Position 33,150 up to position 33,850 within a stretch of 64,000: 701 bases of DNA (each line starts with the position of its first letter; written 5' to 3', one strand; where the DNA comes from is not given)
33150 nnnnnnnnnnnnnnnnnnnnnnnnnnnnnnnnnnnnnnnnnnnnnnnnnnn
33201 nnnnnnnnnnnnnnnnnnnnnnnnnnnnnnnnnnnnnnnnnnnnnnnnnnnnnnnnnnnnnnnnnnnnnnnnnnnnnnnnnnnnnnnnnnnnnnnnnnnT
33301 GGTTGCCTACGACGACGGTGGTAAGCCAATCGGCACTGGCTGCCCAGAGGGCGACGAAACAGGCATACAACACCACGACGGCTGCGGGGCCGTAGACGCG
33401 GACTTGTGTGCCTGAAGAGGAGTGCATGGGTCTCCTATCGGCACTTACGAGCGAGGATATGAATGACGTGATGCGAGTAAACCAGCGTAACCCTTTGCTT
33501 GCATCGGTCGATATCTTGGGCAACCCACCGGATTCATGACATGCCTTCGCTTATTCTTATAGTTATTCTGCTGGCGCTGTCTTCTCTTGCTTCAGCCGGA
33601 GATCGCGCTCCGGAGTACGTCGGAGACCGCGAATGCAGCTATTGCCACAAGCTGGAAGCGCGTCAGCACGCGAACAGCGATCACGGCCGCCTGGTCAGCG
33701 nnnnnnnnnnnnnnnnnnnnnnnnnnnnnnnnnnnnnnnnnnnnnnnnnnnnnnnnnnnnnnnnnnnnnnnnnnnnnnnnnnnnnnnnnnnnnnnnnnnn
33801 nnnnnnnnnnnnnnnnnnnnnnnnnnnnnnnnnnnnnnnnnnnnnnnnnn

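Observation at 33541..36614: MtoAB/PioAB-type porin-decaheme cytochrome conduit in a probable autotroph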

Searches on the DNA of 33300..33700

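Call 90: search_rna_families(source=window, start=33300, end=33700, threshold=evalue, max_evalue=5)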
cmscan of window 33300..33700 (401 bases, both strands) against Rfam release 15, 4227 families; matches with E-value up to 5: 0.
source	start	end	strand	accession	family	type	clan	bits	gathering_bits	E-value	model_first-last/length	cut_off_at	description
